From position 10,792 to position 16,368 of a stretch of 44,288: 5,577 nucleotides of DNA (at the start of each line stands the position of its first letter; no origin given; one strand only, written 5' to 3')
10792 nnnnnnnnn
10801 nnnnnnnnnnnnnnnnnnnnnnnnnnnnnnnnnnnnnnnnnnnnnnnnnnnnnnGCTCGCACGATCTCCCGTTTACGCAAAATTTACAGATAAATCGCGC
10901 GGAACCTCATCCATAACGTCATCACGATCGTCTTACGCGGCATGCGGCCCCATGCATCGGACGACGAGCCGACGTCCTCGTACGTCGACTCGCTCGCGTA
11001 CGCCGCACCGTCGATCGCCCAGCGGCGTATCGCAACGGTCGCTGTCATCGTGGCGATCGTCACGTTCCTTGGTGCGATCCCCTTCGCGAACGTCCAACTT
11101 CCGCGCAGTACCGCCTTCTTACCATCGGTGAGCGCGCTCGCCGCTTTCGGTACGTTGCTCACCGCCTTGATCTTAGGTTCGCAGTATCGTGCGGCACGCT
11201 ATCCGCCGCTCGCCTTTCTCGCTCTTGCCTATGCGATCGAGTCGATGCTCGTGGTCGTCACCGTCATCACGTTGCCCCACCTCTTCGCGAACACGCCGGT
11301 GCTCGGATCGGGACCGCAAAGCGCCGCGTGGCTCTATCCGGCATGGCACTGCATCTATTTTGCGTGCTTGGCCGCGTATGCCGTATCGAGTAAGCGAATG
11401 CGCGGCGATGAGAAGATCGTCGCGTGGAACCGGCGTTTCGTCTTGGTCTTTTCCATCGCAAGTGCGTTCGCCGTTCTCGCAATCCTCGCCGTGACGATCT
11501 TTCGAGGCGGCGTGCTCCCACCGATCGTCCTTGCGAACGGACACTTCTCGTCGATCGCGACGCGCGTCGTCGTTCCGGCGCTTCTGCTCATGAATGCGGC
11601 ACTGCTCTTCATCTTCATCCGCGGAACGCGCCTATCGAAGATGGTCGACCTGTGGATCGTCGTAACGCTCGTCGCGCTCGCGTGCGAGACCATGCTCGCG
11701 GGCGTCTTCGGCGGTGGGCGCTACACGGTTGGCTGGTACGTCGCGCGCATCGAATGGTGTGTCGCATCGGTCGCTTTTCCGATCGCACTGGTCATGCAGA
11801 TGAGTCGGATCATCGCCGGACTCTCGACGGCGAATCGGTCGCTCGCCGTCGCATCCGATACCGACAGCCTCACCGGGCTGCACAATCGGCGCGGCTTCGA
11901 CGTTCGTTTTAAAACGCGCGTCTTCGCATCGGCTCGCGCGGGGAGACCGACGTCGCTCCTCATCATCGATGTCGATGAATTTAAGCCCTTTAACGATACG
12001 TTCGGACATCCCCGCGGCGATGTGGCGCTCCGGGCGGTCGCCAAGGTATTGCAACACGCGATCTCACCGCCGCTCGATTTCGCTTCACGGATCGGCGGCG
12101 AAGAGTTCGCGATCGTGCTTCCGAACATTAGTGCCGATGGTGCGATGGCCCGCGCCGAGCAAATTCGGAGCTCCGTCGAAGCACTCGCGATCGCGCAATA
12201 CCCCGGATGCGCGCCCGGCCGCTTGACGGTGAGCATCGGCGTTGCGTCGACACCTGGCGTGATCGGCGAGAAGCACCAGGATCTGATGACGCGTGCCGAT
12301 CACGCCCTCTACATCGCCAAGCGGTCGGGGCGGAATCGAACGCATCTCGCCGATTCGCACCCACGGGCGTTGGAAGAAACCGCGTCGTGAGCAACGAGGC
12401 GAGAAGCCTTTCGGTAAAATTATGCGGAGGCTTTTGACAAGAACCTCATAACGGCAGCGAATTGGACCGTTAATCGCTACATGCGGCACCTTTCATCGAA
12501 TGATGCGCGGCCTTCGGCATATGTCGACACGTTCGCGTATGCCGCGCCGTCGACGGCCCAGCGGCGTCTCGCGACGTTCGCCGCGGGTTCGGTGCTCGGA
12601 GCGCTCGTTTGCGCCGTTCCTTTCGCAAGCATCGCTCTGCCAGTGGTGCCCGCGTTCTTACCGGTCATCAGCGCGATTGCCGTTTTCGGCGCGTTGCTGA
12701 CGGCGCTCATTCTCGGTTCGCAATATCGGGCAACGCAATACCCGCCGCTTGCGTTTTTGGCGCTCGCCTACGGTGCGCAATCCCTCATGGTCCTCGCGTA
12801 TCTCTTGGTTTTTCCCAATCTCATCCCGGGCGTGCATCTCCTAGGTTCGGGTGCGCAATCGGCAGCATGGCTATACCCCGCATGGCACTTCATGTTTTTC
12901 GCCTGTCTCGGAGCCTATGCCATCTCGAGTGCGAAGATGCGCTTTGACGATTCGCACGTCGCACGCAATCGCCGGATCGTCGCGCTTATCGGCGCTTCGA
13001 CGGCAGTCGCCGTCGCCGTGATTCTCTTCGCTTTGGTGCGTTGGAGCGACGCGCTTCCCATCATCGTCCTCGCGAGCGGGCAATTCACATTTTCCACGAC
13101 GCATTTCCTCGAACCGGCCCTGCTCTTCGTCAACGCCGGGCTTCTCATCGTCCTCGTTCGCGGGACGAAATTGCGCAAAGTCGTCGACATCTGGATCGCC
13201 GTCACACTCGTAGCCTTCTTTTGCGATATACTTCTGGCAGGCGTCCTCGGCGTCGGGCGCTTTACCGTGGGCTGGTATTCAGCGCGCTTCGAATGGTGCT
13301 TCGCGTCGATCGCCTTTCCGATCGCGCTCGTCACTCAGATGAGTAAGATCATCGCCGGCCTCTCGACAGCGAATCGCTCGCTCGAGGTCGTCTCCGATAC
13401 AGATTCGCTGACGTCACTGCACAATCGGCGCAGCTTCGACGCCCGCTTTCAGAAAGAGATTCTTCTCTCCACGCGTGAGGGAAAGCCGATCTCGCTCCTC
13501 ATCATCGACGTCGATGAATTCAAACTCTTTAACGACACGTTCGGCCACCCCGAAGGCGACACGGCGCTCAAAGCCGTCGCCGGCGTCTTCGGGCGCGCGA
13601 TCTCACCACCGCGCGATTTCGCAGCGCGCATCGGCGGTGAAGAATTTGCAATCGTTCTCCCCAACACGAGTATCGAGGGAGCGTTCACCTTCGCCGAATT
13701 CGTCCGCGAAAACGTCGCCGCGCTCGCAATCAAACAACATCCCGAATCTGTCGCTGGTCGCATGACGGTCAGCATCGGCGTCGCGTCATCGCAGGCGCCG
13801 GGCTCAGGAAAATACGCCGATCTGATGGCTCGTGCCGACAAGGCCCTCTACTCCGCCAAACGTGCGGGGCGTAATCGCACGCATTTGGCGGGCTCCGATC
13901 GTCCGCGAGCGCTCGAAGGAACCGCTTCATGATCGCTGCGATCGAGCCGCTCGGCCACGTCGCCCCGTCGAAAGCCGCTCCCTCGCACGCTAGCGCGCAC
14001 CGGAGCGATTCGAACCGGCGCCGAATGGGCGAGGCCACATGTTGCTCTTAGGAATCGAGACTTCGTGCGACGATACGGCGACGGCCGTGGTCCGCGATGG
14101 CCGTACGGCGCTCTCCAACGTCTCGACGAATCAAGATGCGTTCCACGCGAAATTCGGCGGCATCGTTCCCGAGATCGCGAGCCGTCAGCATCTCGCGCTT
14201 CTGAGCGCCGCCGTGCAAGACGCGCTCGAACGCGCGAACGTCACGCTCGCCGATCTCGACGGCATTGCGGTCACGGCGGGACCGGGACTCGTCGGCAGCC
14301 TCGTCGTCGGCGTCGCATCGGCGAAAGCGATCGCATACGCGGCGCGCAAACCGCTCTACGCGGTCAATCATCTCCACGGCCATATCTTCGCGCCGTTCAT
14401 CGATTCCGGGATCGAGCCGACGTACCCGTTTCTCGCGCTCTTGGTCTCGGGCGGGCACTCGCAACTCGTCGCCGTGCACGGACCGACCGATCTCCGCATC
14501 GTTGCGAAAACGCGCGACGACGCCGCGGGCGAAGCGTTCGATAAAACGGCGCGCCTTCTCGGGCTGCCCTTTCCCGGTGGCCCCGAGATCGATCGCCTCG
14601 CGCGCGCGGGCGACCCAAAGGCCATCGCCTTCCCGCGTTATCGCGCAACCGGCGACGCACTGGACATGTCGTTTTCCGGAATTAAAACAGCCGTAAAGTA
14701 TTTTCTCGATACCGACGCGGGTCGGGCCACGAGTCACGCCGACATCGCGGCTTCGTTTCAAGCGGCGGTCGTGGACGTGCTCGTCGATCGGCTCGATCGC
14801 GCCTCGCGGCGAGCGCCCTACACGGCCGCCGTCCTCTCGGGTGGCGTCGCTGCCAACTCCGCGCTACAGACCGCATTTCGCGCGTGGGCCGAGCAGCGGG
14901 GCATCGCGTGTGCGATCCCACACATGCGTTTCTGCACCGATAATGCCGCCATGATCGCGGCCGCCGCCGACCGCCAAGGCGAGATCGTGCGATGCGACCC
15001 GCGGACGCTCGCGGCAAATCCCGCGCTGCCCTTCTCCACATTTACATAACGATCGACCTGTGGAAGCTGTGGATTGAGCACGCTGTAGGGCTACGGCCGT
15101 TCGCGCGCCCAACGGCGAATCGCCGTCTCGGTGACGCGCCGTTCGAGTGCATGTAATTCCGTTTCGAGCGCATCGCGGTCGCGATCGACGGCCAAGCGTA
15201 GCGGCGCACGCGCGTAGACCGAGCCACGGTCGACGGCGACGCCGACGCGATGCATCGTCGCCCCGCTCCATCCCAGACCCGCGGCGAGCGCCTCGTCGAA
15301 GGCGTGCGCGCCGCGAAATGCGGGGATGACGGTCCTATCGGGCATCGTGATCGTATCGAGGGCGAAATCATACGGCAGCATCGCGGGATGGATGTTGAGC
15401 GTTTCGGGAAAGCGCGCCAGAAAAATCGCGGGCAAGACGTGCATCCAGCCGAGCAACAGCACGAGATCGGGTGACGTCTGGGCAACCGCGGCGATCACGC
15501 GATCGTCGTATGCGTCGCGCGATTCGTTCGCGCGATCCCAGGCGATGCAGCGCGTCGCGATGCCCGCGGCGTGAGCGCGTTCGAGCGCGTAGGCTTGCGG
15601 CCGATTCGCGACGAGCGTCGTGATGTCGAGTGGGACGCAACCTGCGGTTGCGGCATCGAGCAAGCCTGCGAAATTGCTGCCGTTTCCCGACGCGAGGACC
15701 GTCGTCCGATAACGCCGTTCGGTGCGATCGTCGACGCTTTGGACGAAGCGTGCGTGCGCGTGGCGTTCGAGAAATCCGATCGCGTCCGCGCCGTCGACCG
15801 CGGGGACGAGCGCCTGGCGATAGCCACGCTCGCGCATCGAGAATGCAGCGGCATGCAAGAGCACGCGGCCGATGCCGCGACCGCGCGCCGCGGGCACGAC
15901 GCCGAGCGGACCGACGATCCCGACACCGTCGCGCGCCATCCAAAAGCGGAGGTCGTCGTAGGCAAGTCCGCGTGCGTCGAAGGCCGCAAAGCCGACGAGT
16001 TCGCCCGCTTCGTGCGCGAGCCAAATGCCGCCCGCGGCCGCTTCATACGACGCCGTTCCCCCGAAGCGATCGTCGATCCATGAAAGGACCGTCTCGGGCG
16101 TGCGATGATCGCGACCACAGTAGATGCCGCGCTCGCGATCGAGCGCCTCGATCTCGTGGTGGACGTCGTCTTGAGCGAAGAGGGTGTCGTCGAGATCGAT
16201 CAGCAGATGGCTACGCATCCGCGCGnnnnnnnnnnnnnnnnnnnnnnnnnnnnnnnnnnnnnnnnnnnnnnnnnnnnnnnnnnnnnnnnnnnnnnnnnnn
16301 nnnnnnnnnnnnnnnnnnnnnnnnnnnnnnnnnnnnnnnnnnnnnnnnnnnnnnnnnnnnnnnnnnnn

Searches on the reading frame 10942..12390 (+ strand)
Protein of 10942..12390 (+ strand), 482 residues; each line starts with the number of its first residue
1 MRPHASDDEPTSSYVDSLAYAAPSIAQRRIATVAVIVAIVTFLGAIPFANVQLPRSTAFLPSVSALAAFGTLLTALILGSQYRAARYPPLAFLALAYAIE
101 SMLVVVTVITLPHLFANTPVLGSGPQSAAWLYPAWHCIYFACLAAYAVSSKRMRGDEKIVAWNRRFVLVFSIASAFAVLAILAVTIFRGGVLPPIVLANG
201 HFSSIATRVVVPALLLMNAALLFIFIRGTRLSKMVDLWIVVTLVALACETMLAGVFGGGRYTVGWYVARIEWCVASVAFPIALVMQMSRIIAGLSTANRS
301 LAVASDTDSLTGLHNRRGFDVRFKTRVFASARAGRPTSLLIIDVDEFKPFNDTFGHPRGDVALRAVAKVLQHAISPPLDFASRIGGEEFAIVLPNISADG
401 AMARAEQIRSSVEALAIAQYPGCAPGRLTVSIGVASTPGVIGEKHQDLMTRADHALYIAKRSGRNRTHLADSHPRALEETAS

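Call 29: search_protein_families(library=pfam, proteins=[window:10942-12390:+], max_evalue=0.0001)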
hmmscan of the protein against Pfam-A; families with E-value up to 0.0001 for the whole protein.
window:10942-12390:+ (482 aa): 2 families
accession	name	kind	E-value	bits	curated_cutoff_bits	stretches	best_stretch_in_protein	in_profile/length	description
PF00990.26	GGDEF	-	5.7e-41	140.4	23.8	1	306-466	2-161/161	Diguanylate cyclase, GGDEF domain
PF17158.10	MASE4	-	1.8e-26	93.4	28.4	1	57-286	4-234/239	Membrane-associated sensor, integral membrane domain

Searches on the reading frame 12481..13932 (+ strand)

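Call 29: search_protein_families(library=pfam, proteins=[window:12481-13932:+], max_evalue=0.0001)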
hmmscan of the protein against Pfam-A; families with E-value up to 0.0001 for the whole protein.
window:12481-13932:+ (483 aa): 2 families
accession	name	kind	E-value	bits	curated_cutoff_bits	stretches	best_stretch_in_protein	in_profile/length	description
PF00990.26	GGDEF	-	5.9e-44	150.1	23.8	1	306-466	2-161/161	Diguanylate cyclase, GGDEF domain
PF17158.10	MASE4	-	4.8e-28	98.6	28.4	1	55-283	2-231/239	Membrane-associated sensor, integral membrane domain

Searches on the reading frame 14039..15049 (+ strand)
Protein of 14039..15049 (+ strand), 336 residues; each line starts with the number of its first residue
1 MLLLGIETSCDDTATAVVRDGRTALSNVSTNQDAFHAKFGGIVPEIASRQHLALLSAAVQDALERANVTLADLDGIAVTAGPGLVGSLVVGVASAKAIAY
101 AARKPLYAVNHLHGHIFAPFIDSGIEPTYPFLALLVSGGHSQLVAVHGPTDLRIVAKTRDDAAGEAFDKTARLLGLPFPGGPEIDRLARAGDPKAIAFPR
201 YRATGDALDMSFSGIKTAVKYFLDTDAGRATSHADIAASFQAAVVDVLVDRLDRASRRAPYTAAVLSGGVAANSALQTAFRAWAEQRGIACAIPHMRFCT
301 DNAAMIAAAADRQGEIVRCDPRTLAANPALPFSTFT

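Call 18: search_protein_families(library=pfam, proteins=[window:14039-15049:+], max_evalue=0.00001)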
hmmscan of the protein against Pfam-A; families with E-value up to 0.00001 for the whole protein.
window:14039-15049:+ (336 aa): 2 families
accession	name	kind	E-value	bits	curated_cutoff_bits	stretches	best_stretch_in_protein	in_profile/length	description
PF00814.31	TsaD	-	7.2e-91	305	24.8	1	24-307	2-263/264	tRNA N6-adenosine threonylcarbamoyltransferase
PF22521.2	HypF_C_2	-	7.5e-08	32.9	27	1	226-301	159-234/241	Carbamoyltransferase, Kae1-like Domain, second subdomain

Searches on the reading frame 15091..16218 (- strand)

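Call 18: search_protein_families(library=pfam, proteins=[window:15091-16218:-], max_evalue=0.00001)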
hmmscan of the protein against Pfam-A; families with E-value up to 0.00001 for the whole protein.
window:15091-16218:- (375 aa): 3 families
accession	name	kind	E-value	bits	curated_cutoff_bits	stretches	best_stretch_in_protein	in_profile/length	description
PF00551.24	Formyl_trans_N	-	4.9e-29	101.8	26.1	2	171-282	2-113/181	Formyl transferase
PF00583.31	Acetyltransf_1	-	3.4e-10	40.6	20.7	1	58-153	28-114/116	Acetyltransferase (GNAT) family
PF13508.13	Acetyltransf_7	-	4.8e-08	33.7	27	1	63-152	3-79/84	Acetyltransferase (GNAT) domain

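Call 63: search_protein_families(library=ncbifam, proteins=[window:15091-16218:-], max_evalue=0.1)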
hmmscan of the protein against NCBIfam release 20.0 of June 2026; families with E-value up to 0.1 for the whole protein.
window:15091-16218:- (375 aa): 11 families
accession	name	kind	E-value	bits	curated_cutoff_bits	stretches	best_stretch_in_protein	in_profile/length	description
TIGR00639.1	PurN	equivalog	9.3e-37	126.4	150.1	2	171-283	2-114/192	phosphoribosylglycinamide formyltransferase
NF004684.0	PRK06027.1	subfamily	1.2e-15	58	223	2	165-282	85-199/286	formyltetrahydrofolate deformylase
TIGR00655.1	PurU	equivalog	3.7e-13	49.7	285.95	2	166-282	81-194/280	formyltetrahydrofolate deformylase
TIGR00460.1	fmt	equivalog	3.8e-06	26.2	201.5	1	240-282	70-113/315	methionyl-tRNA formyltransferase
NF000487.1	stat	exception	0.001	18.6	420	1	92-135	100-140/189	streptothricin N-acetyltransferase STAT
NF000482.1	AAC_3_XI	exception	0.0084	15.9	300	1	83-158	58-135/148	aminoglycoside N-acetyltransferase AAC(3)-XI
NF000138.1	AAC_6p_Iz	exception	0.022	14.9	320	1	55-135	38-115/153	aminoglycoside N-acetyltransferase AAC(6')-Iz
TIGR03448.1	mycothiol_MshD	equivalog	0.051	12.9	163.1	1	99-137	228-266/294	mycothiol synthase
NF002959.0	PRK03624.1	equivalog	0.065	12.9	124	0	100-136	73-109/147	GNAT family acetyltransferase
NF005414.0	PRK06988.1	equivalog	0.065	12.2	316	0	234-282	62-111/311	formyltransferase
NF033130.1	AAC_6p_A48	exception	0.069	13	300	1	104-136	81-113/147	AacA48 family aminoglycoside 6'-N-acetyltransferase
